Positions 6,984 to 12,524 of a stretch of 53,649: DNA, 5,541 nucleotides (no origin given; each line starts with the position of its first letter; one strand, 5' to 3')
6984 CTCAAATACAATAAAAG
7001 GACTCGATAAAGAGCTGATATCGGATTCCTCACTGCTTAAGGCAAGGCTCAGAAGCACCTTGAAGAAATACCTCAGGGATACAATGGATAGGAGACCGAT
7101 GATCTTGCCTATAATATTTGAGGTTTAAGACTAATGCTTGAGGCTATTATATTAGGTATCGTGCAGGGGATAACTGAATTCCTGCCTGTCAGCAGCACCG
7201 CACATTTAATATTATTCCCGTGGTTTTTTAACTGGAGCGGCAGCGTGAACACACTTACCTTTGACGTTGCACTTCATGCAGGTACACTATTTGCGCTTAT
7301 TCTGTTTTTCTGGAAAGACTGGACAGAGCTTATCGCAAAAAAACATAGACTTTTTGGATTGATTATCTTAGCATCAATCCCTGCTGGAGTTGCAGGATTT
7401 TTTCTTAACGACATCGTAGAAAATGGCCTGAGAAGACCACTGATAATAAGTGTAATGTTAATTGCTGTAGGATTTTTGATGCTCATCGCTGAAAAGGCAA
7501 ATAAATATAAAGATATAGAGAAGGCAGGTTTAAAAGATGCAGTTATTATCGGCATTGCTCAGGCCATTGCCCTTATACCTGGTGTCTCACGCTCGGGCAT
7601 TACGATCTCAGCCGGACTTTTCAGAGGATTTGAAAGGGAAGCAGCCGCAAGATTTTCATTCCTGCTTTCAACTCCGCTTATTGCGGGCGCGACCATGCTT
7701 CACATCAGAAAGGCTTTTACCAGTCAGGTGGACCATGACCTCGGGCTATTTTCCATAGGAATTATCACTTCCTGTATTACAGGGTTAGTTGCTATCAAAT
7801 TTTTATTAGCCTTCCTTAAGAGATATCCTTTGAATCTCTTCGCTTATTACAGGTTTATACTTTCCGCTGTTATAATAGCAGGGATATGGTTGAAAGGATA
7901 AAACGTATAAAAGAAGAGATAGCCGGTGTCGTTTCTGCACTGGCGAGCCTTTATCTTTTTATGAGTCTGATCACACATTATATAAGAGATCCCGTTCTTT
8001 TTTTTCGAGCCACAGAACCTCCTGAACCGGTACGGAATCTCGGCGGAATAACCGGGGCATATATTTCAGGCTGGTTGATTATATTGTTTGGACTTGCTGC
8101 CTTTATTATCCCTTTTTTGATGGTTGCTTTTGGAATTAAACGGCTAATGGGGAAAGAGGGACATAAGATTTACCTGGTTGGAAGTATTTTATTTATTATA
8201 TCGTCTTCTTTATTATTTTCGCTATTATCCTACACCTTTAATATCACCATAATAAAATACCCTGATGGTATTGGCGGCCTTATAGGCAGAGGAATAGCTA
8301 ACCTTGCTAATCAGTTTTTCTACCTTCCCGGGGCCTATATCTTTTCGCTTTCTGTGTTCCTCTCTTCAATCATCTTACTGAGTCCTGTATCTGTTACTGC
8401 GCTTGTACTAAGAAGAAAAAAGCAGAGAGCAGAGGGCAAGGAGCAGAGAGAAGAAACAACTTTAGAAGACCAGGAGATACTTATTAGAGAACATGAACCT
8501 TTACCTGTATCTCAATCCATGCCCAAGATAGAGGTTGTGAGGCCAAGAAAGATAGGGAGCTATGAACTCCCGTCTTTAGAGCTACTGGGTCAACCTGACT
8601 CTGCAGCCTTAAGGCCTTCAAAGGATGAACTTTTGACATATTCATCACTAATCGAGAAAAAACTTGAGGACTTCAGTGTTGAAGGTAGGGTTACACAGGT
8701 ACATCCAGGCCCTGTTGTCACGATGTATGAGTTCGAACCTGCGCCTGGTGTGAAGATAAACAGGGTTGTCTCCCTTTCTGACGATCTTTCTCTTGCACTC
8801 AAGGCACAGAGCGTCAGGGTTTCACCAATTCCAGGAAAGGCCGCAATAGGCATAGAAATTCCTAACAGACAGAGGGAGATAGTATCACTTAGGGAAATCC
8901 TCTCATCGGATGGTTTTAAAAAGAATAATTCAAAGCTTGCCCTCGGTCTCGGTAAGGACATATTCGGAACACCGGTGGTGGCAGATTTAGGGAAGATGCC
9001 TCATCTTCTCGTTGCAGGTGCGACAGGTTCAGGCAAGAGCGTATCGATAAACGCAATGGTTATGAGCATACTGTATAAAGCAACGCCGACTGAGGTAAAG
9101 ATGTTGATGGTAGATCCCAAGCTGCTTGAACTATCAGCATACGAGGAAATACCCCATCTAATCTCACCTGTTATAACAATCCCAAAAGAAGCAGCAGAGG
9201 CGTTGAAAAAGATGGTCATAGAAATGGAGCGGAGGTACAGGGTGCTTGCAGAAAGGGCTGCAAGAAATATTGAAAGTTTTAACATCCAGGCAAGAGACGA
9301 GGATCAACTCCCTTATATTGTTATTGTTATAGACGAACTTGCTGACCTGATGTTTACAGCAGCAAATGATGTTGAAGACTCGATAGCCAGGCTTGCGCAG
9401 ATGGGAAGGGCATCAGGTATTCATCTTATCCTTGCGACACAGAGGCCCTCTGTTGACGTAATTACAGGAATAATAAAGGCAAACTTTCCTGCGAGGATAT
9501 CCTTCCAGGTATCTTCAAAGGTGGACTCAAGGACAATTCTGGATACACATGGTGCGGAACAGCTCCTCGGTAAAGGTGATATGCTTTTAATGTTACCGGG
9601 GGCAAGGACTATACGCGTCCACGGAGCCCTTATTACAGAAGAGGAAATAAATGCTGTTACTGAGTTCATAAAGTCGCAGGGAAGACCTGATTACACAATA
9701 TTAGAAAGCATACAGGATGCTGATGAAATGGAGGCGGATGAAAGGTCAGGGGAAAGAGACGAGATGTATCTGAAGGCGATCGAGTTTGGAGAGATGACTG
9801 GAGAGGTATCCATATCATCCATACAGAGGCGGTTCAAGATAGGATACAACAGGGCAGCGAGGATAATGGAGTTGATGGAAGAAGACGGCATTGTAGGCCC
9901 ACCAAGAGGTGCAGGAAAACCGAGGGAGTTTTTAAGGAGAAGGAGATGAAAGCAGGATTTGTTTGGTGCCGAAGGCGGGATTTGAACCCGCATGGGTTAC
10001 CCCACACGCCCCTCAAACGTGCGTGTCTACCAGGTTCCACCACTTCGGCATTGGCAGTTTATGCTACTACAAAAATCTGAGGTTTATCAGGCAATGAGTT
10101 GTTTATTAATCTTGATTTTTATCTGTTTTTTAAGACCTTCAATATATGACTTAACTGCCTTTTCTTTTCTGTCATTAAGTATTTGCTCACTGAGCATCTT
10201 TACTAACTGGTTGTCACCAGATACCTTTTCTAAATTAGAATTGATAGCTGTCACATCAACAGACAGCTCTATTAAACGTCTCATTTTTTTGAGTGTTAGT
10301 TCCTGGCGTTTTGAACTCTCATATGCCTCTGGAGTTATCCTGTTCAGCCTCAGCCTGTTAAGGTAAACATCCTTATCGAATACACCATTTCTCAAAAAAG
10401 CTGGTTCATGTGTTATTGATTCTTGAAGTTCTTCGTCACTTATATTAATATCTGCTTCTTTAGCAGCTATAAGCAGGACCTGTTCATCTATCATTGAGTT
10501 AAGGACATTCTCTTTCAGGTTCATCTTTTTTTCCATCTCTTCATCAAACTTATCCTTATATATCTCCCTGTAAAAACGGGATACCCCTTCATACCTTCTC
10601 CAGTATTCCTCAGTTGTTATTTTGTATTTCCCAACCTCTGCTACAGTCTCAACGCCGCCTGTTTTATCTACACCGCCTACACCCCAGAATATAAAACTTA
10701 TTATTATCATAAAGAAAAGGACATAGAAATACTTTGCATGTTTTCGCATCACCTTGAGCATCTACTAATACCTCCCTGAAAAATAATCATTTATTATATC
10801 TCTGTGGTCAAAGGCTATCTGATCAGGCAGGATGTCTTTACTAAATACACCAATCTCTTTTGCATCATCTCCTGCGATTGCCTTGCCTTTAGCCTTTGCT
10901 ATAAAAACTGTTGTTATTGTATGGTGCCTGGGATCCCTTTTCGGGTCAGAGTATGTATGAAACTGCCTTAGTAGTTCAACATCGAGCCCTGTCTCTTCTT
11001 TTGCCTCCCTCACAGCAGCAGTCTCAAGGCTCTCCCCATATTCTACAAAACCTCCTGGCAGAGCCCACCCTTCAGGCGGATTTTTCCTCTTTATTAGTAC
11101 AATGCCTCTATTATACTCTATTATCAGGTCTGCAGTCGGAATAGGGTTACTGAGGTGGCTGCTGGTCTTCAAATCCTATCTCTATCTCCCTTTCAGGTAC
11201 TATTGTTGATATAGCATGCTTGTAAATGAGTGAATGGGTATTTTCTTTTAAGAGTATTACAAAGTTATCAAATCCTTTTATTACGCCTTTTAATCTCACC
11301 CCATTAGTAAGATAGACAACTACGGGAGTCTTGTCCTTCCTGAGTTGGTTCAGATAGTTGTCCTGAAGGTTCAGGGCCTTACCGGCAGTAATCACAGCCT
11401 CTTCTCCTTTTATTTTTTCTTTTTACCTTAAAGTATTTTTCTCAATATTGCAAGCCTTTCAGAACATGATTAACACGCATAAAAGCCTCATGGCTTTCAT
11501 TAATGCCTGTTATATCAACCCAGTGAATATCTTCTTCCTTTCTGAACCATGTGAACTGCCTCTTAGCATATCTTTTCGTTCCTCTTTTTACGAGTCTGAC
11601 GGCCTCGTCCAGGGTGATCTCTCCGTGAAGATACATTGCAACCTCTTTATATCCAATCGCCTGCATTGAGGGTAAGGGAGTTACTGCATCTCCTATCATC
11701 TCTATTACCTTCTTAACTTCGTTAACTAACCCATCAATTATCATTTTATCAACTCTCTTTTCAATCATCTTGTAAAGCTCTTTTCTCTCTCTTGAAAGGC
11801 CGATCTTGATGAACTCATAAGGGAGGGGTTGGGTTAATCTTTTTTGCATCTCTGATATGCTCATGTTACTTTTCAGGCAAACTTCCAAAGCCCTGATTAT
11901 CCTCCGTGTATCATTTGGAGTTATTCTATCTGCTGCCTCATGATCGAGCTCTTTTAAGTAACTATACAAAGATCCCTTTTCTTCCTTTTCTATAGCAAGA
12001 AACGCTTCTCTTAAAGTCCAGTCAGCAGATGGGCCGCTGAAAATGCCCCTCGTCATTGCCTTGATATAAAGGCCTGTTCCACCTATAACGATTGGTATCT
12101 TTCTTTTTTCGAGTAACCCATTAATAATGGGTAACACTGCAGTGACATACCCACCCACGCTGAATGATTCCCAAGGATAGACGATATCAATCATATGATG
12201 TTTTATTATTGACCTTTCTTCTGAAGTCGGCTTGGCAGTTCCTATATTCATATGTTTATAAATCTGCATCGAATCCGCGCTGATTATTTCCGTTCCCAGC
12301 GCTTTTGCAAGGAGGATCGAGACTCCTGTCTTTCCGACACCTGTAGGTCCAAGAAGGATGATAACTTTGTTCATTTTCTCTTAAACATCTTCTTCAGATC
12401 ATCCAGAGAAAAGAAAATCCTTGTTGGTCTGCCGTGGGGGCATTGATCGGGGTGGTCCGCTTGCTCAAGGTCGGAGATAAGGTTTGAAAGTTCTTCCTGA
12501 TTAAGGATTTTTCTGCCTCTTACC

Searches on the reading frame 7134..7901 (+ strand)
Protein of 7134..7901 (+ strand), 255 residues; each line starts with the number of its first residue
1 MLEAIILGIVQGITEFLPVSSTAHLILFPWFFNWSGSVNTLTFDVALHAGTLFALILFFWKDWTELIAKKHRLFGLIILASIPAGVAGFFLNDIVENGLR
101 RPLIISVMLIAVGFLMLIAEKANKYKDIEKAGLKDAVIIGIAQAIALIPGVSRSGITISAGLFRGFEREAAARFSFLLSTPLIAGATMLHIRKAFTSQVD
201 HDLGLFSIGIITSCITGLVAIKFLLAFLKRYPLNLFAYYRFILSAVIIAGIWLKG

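Call 66: search_protein_families(library=pfam, proteins=[window:7134-7901:+], max_evalue=0.00001)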
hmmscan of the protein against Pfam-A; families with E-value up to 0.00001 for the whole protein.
window:7134-7901:+ (255 aa): 1 family
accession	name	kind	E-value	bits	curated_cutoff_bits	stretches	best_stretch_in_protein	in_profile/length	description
PF02673.24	BacA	-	9.8e-80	268.4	33.4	1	4-245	1-256/257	Bacitracin resistance protein BacA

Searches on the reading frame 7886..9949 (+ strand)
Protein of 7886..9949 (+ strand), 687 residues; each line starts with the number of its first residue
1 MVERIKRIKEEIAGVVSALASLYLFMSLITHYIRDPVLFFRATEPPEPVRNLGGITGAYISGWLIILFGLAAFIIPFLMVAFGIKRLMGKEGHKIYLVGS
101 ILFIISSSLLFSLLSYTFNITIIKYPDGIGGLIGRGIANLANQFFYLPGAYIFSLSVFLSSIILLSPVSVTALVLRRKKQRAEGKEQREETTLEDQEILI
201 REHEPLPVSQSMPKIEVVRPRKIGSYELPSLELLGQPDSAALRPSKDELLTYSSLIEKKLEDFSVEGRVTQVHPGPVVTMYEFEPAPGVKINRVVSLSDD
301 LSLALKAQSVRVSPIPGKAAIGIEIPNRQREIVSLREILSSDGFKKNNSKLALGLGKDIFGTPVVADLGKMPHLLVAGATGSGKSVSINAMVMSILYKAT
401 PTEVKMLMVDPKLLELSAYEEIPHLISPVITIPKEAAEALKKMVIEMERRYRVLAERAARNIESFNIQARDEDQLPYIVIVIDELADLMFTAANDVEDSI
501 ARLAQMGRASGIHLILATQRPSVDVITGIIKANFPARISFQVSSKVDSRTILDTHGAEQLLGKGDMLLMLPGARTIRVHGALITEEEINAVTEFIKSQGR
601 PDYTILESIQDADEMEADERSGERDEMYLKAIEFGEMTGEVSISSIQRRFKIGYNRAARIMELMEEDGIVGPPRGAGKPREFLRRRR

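Call 66: search_protein_families(library=pfam, proteins=[window:7886-9949:+], max_evalue=0.00001)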
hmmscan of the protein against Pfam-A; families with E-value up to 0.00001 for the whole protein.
window:7886-9949:+ (687 aa): 4 families
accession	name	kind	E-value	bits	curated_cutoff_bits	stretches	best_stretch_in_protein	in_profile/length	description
PF01580.24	FtsK_SpoIIIE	-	4.4e-64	216.4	24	1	335-523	2-221/221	FtsK/SpoIIIE family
PF17854.6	FtsK_alpha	-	1.6e-32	112.1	22.9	1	228-327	1-101/101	FtsK alpha domain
PF13491.11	FtsK_4TM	-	3.9e-28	98.7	23.1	1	6-174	1-167/171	4TM region of DNA translocase FtsK/SpoIIIE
PF09397.16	FtsK_gamma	-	5.7e-22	77.7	30.6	1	623-683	2-61/63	Ftsk gamma domain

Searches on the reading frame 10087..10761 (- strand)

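Call 66: search_protein_families(library=pfam, proteins=[window:10087-10761:-], max_evalue=0.00001)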
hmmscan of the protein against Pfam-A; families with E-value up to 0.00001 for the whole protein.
window:10087-10761:- (224 aa): 2 families
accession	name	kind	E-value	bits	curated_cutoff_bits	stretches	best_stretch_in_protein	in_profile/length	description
PF13624.11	SurA_N_3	-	2.9e-47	160.9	27.2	1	1-161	1-162/162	SurA-like N-terminal domain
PF13623.11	SurA_N_2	-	4.4e-28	98.4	28.5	1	3-135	2-143/145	SurA-like N-terminal domain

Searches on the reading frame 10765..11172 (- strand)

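Call 66: search_protein_families(library=pfam, proteins=[window:10765-11172:-], max_evalue=0.00001)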
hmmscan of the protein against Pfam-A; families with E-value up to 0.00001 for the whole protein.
window:10765-11172:- (135 aa): 1 family
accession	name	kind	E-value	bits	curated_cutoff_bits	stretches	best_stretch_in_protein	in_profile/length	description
PF00293.34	NUDIX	-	7.7e-24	84.6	21.1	1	14-128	6-132/134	NUDIX domain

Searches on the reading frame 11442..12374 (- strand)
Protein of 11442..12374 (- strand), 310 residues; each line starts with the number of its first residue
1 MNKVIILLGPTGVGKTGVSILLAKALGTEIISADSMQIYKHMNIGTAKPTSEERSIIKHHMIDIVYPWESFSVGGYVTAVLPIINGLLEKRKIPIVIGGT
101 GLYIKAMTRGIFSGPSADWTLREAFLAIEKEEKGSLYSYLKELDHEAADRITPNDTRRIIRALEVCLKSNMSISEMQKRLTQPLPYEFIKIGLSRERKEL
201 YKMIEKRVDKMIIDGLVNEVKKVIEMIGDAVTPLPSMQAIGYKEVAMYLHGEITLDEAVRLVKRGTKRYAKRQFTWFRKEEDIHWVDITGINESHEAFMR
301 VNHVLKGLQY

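Call 66: search_protein_families(library=pfam, proteins=[window:11442-12374:-], max_evalue=0.00001)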
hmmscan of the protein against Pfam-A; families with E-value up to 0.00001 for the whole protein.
window:11442-12374:- (310 aa): 2 families
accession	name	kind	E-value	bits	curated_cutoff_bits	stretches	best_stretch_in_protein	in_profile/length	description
PF01715.23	IPPT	-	3.1e-84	282.9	23.6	1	37-280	1-243/243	IPP transferase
PF01745.22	IPT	-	1.2e-08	35.1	20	1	3-53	2-52/233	Isopentenyl transferase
